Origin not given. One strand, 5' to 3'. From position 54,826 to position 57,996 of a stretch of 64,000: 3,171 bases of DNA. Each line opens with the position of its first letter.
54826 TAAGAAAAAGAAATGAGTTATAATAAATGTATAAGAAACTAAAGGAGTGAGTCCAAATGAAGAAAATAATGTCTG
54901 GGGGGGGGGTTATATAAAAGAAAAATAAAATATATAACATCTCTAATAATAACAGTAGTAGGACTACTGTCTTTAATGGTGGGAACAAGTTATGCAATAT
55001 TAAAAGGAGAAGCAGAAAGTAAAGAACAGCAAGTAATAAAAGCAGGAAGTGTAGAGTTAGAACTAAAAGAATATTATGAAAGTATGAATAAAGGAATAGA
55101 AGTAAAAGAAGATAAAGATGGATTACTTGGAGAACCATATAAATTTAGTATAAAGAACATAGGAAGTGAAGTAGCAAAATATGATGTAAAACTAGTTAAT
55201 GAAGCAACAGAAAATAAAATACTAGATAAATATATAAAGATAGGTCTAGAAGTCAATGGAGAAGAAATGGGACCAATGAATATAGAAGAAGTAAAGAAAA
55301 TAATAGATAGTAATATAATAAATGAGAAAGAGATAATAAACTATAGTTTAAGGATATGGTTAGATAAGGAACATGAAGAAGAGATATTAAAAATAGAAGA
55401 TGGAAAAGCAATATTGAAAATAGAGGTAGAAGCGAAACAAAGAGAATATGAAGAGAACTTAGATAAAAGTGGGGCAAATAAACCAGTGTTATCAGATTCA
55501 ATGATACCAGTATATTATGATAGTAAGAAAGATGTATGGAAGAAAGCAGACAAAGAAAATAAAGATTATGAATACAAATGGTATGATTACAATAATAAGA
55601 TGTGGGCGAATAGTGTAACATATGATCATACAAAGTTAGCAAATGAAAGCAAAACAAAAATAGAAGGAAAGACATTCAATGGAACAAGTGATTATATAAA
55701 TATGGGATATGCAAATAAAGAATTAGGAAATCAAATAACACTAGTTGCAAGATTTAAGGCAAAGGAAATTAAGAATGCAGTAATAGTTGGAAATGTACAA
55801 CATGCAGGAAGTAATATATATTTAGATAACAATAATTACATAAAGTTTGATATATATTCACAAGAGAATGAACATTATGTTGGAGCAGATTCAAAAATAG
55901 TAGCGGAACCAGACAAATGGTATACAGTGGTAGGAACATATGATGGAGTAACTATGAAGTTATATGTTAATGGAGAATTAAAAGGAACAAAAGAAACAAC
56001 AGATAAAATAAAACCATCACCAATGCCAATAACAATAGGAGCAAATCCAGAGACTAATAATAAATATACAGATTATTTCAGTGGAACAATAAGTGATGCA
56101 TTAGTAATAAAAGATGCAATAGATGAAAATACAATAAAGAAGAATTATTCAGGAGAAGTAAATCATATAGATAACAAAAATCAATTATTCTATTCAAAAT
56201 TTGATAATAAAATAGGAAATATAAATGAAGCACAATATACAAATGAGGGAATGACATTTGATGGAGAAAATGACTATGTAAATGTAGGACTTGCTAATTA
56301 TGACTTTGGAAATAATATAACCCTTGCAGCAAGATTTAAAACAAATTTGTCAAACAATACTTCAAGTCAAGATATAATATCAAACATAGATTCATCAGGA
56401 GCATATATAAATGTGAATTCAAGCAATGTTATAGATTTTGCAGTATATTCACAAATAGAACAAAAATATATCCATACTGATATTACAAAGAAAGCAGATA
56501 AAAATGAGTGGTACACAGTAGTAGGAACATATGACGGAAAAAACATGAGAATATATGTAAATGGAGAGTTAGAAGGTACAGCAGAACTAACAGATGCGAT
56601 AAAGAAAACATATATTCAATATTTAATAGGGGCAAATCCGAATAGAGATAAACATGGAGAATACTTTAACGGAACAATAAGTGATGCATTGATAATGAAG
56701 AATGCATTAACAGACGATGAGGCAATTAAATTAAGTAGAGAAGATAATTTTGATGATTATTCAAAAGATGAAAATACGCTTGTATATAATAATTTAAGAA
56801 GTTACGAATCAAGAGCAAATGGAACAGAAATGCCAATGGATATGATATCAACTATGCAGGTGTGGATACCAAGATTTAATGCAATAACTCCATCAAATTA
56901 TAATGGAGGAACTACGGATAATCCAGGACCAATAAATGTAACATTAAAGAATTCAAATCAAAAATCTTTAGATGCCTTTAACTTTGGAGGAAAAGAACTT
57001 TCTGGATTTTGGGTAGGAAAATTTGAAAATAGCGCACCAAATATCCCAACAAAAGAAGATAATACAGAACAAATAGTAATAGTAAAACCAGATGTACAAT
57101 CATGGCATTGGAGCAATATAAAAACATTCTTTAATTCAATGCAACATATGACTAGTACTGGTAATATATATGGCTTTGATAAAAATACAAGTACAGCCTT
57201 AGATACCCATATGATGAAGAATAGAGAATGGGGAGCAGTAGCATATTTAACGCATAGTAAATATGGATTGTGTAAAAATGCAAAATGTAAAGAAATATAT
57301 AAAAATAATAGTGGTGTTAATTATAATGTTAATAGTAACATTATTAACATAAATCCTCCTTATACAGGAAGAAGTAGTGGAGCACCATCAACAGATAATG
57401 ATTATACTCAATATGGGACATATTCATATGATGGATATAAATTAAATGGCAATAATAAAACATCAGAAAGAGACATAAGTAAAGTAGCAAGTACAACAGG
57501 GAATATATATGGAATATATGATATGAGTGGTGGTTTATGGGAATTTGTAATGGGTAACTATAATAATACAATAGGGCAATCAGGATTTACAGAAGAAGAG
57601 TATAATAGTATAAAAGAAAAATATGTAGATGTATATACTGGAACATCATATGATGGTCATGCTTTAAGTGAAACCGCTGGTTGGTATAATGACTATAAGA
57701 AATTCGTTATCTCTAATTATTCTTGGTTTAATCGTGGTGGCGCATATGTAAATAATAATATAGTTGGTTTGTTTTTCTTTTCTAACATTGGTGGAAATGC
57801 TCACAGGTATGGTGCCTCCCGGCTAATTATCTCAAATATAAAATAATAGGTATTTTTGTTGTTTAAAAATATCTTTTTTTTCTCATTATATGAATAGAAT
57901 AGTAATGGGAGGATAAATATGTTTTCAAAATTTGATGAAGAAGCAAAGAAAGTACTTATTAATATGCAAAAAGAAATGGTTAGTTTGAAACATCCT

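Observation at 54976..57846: Unusual domain fusion: TasA-like N-domain + 2 LamG/ConA-like domains + FGE-sulfatase-like domain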

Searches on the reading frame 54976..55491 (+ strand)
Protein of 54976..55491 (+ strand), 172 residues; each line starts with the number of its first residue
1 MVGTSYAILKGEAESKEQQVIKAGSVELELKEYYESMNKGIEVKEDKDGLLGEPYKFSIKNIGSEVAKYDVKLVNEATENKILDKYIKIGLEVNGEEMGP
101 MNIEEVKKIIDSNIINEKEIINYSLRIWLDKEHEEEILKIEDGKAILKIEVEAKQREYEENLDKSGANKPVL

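Call 40: predict_structure(alignment_id=A2)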
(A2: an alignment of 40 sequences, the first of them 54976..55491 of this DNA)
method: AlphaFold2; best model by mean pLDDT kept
length: 172 residues; sequences in the alignment: 40
mean_pLDDT: 80.3   pTM: 0.74
mean pLDDT of the five models: 80.3, 77.1, 76.6, 76.6, 75.3
residues with pLDDT >= 90: 87; 70-90: 43; 50-70: 21; < 50: 21
segments of 3 or more residues with pLDDT < 50: 1-15, 159-163
pLDDT, mean of each block of 10 residues (from residue 1): 30 51 77 72 94 92 89 91 95 95 95 94 96 93 88 71 50 50
secondary structure, 60 per line:
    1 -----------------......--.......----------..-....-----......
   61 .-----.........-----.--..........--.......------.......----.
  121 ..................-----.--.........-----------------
elements in order: E18-23 E26-32 H46-49 E55-61 E67-75 E87-93 E96-102 E109-115 E120-130 H131-138 E147-155

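Call 45: fold_search(model_id=the predicted structure, library=pdb)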
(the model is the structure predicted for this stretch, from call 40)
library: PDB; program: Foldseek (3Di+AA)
matches with E <= 10: 1150; with E <= 0.001: 0
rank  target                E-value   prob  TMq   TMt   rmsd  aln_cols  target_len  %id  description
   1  3qbt_F                4.1e-03  0.99  0.34  0.41   9.1       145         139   13  Crystal structure of OCRL1 540-678 in complex with Rab8a:GppNHp (released 2011-03-23)
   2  6x8a_A                4.5e-03  0.90  0.23  0.22   7.5       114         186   11  Sucrose-bound structure of Marinomonas primoryensis PA14 carbohydrate-binding domain (released 2021-06-02)
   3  5j6y                  4.5e-03  0.90  0.24  0.22   7.5       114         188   11  Crystal structure of PA14 domain of MpAFP Antifreeze protein (released 2017-06-07)
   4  7ueg_A                6.0e-03  0.95  0.36  0.35  19.4       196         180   11  Cryo-EM of bundling pili from Pyrobaculum calidifontis (released 2022-06-29)
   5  6x7z                  6.0e-03  0.89  0.24  0.23   7.5       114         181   11  Inositol-bound structure of Marinomonas primoryensis PA14 carbohydrate-binding domain (released 2021-06-02)
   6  6x8d                  6.4e-03  0.87  0.24  0.23   7.5       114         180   11  Arabinose-bound structure of Marinomonas primoryensis PA14 carbohydrate-binding domain (released 2021-06-02)
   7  6xa5_A                6.7e-03  0.85  0.23  0.22   7.6       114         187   10  Trehalose-bound structure of Marinomonas primoryensis PA14 carbohydrate-binding domain (released 2021-06-02)
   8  9fh8_G                7.5e-03  0.97  0.25  0.18   8.1       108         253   16  Crystal structure of the SPD-2 domain of Apis dorsata CEP192 (released 2025-03-26)
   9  6x7x                  7.5e-03  0.84  0.23  0.22   7.6       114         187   10  mannose-bound structure of Marinomonas primoryensis PA14 carbohydrate-binding domain (released 2021-06-02)
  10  3me0_B                7.5e-03  0.72  0.28  0.34   8.0       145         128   12  Structure of the E. coli chaperone PAPD in complex with the pilin domain of the PapGII adhesin (released 2011-04-27)
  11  9fh8_F                8.4e-03  0.97  0.26  0.20   7.9       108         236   16  Crystal structure of the SPD-2 domain of Apis dorsata CEP192 (released 2025-03-26)
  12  9fh8_E                1.1e-02  0.97  0.26  0.18   7.4       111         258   15  Crystal structure of the SPD-2 domain of Apis dorsata CEP192 (released 2025-03-26)
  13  2wmp_B                1.3e-02  0.63  0.26  0.33  10.6       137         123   10  Structure of the E. coli chaperone PapD in complex with the pilin domain of the PapGII adhesin (released 2010-08-25)
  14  7ehg_C                1.3e-02  0.57  0.22  0.26   9.6       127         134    9  Crystal Structure of MiXBM (released 2022-03-30)
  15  9fh8_B                1.5e-02  0.95  0.29  0.21   7.8       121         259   16  Crystal structure of the SPD-2 domain of Apis dorsata CEP192 (released 2025-03-26)
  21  9h8b_A0               2.1e-02  0.98  0.43  0.49  23.2       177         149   12  Ex vivo cannulae fiber structure of Pyrodictium abyssi (released 2024-12-18)
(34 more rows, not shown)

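Call 65: find_homologous_proteins(query=A4, max_evalue=0.001)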
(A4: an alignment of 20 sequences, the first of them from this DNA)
Query A4 (20 sequences) (155 aa, profile of the alignment): 284 proteins with E <= 0.001 among 6060 candidates; the best 120 are listed.
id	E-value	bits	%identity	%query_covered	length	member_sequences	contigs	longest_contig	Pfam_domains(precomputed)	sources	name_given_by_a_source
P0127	1.5e-41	160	55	99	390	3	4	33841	-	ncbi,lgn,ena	-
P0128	9.3e-41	157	56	100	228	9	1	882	-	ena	-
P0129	9.8e-41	157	55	99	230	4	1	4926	-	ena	-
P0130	2.4e-40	156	59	100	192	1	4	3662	-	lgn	-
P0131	3.3e-40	156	59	100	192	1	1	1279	-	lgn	-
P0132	1.1e-38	151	53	99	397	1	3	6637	PF09479.17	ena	-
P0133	1.5e-38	150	54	99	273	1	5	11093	-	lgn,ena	-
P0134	1.6e-38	150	57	97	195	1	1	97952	-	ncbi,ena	-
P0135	1.6e-38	150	57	97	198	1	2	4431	-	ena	-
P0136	3.5e-38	149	58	99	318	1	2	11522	-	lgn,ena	-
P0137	2.6e-37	146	52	99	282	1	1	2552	-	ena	-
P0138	1.3e-36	144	55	99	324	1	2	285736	-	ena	-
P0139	1.9e-36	143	50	99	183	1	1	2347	-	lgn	-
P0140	2.8e-36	143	54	99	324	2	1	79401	-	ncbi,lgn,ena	-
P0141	3.9e-36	142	52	99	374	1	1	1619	-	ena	-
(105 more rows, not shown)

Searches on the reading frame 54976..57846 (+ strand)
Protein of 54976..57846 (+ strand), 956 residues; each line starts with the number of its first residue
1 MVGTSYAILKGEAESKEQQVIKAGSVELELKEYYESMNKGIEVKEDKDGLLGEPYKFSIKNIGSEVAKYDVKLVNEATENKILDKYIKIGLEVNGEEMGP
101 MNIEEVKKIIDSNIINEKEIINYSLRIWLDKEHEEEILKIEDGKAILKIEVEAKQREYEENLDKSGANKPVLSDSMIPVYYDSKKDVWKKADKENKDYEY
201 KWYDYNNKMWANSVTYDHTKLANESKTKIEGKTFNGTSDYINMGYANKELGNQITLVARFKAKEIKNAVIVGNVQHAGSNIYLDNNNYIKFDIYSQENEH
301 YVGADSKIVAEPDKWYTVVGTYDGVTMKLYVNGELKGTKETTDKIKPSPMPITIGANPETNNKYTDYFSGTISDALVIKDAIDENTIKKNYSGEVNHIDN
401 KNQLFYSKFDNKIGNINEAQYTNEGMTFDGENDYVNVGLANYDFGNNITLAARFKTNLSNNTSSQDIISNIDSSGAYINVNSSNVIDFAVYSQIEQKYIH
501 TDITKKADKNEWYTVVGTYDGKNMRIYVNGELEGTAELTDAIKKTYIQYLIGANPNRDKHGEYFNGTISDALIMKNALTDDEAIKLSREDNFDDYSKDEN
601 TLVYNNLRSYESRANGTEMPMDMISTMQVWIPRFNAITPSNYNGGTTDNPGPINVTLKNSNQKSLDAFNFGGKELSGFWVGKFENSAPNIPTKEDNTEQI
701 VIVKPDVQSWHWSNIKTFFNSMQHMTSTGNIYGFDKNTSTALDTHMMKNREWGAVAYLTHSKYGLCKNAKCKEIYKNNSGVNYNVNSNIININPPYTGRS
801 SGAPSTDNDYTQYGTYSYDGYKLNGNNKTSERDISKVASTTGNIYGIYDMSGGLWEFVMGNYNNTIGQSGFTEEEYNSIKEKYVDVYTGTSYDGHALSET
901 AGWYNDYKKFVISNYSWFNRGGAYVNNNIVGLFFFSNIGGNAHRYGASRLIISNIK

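Call 4: search_protein_families(library=pfam, proteins=[window:54976-57846:+], max_evalue=1)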
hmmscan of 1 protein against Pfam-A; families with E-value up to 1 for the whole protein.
window:54976-57846:+ (956 aa): 4 families
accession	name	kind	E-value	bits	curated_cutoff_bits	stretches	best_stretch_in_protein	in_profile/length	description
PF13385.13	Laminin_G_3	-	4.4e-42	144.2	27.6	2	429-582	1-149/151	Concanavalin A-like lectin/glucanases superfamily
PF03781.23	FGE-sulfatase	-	7.8e-05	22.9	23.3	1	812-893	144-223/255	Sulfatase-modifying factor enzyme 1-like domain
PF02210.31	Laminin_G_2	-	0.0001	23.2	22.9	1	500-571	45-121/126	Laminin G domain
PF00054.30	Laminin_G_1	-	0.0034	18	24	1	493-574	36-126/131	Laminin G domain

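Call 5: search_protein_families(library=ncbifam, proteins=[window:54976-57846:+], max_evalue=1)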
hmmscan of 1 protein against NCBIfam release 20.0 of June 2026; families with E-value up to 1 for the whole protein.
window:54976-57846:+ (956 aa): 1 family
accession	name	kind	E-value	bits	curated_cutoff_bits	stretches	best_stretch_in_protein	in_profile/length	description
NF052521.1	TafC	equivalog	1.1e-08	34.6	410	2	421-589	190-362/373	TafC family fimbrial protein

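Call 23: find_related_loci(query=A1, collection=genome_contigs, flank=8000)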
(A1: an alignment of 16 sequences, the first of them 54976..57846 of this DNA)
Query A1 (956 aa) in genome_contigs; peptide patterns used: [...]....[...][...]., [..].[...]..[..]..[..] (x = any residue, [..] = any of these).
592 stretches matched a pattern (row limit reached: there are more); 537 encode a relative of the query (tblastn E <= 1e-3); the best 80 are kept; 80 distinct loci.
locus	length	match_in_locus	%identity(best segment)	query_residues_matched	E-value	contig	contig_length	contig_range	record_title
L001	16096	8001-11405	32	1-940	2e-96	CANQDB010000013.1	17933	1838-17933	MAG: uncultured Bacilli bacterium isolate Lapin-003-2__bin48 genome assembly, contig: Lapin-003-2__NODE_2948_length_1793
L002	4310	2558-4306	49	1-935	2e-83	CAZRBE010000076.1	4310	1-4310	MAG TPA_asm: uncultured Mycoplasma sp. isolate SRP294416_co3_664 genome assembly, contig: NODE_53642_length_4310_cov_4.5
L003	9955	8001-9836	38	170-951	1e-81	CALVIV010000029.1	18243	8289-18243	MAG: uncultured Bacilli bacterium isolate BRZ_IG__bin14 genome assembly, contig: BRZ_IG__NODE_1971_length_18243_cov_39.6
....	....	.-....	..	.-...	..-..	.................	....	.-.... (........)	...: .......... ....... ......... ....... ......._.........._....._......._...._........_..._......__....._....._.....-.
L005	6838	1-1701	34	235-953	2e-78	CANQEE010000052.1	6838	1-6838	MAG: uncultured Bacilli bacterium isolate Lapin-007__bin12 genome assembly, contig: Lapin-007__NODE_4978_length_6838_cov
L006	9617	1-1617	35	240-952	3e-77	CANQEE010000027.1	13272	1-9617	MAG: uncultured Bacilli bacterium isolate Lapin-007__bin12 genome assembly, contig: Lapin-007__NODE_1785_length_13272_co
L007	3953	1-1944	34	171-954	2e-71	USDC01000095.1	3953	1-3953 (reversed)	uncultured Tenericutes bacterium isolate UMGS1611 genome assembly, contig: NODE_7604_length_3953_cov_2.777322, whole gen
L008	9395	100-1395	44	168-954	5e-70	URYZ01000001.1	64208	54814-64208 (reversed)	uncultured Tenericutes bacterium isolate UMGS1485 genome assembly, contig: NODE_168_length_64208_cov_5.351831, whole gen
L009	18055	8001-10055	32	123-952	1e-69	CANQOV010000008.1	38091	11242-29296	MAG: uncultured Bacilli bacterium isolate Lapin-032__bin35 genome assembly, contig: Lapin-032__NODE_1766_length_38091_co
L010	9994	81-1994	34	168-952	1e-68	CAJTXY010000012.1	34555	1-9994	MAG TPA_asm: uncultured Bacilli bacterium isolate MGBC119817 genome assembly, contig: MGBC119817.12, whole genome shotgu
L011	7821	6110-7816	34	168-684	3e-68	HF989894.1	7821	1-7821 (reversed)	Acholeplasma sp. CAG:878 genomic scaffold, scf26, whole genome shotgun sequence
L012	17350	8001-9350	43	123-933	5e-68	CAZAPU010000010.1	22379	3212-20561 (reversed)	MAG TPA_asm: uncultured Mycoplasma sp. isolate SRP192927_co9_111 genome assembly, contig: NODE_1496_length_22379_cov_8.6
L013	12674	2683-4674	34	163-953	9e-68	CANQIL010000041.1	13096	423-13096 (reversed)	MAG: uncultured Bacilli bacterium isolate Lapin-028__bin30 genome assembly, contig: Lapin-028__NODE_5360_length_13096_co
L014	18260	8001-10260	37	1-954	8e-67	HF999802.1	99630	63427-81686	Mycoplasma sp. CAG:611 genomic scaffold, scf140, whole genome shotgun sequence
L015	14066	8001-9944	33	163-953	1e-65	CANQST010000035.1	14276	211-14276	MAG: uncultured Bacilli bacterium isolate Lapin-032__bin60 genome assembly, contig: Lapin-032__NODE_6093_length_14276_co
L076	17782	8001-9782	37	1-953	2e-56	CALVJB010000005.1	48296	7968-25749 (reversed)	MAG: uncultured Bacilli bacterium isolate BRZ_PQ__bin74 genome assembly, contig: BRZ_PQ__NODE_1153_length_48296_cov_45.5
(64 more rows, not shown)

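Call 27: search_solved_structures(query=A1, max_evalue=1)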
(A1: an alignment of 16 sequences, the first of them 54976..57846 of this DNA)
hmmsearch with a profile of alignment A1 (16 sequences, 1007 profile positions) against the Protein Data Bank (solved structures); distinct sequences matched with E-value up to 1: 12.
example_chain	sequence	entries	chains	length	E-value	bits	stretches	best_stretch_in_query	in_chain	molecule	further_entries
4qvs_A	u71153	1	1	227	6.8e-06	27.4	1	206-405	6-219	S-layer domain-containing protein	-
8sl1_A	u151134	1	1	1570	1.2e-05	26.6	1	500-608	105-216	Pappalysin-2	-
8a7d_C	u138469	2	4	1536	0.025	15.6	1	501-617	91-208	Pappalysin-1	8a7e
7y5n_C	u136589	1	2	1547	0.025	15.6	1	501-617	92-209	Pappalysin-1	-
7ufg_A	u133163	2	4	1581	0.026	15.5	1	501-617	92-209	Pappalysin-1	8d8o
8hgg_C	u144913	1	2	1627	0.027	15.5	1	501-617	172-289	Pappalysin-1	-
7y5q_A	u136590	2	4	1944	0.032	15.2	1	501-617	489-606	Maltose/maltodextrin-binding periplasmic protein,Pappalysin-1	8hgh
8j3g_A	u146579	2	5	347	0.33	11.9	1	406-453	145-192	6-O-methyltransferase 2 (Fragment)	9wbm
6er2_A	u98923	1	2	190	0.49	11.3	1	533-597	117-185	BNR/Asp-box repeat protein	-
6er4_A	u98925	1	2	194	0.5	11.3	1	533-597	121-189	BNR/Asp-box repeat protein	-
6er3_A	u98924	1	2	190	0.53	11.2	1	533-597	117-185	BNR/Asp-box repeat protein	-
9wbi_A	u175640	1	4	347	0.55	11.1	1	409-453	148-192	6-O-methyltransferase 2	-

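Call 28: search_protein_families(library=pfam, alignment_id=A1, max_evalue=0.01)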
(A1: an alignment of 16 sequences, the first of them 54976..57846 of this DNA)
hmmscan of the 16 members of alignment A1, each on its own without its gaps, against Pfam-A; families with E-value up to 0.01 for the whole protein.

A. member 1, window:54976-57846:+ (956 aa): 4 families
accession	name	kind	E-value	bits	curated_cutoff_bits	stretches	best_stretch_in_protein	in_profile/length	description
PF13385.13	Laminin_G_3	-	4.4e-42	144.2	27.6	2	429-582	1-149/151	Concanavalin A-like lectin/glucanases superfamily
PF03781.23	FGE-sulfatase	-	7.8e-05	22.9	23.3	1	812-893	144-223/255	Sulfatase-modifying factor enzyme 1-like domain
PF02210.31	Laminin_G_2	-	0.0001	23.2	22.9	0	500-571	45-121/126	Laminin G domain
PF00054.30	Laminin_G_1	-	0.0034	18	24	0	493-574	36-126/131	Laminin G domain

B. families by the number of members that match (of 16 scanned): 8 families
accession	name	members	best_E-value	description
PF13385.13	Laminin_G_3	12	1.4e-55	Concanavalin A-like lectin/glucanases superfamily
PF02210.31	Laminin_G_2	8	2.5e-11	Laminin G domain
PF00054.30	Laminin_G_1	5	4.5e-11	Laminin G domain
PF03781.23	FGE-sulfatase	4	7.8e-05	Sulfatase-modifying factor enzyme 1-like domain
PF02905.19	EBV-NA1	1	0.0011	Epstein Barr virus nuclear antigen-1, DNA-binding domain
PF06439.18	3keto-disac_hyd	1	0.0013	3-keto-disaccharide hydrolase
PF22237.3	SO2946-like_C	1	0.003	SO2946-like, C-terminal domain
PF13570.13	Beta-prop_ACSF4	1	0.0064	Beta-alanine-activating enzyme, beta-propeller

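Call 71: search_protein_families(library=pfam, proteins=[L076:7920-9794:+], max_evalue=0.05)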
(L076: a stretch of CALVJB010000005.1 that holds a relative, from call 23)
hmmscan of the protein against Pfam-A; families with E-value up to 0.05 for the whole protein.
L076:7920-9794:+ (625 aa): 0 families
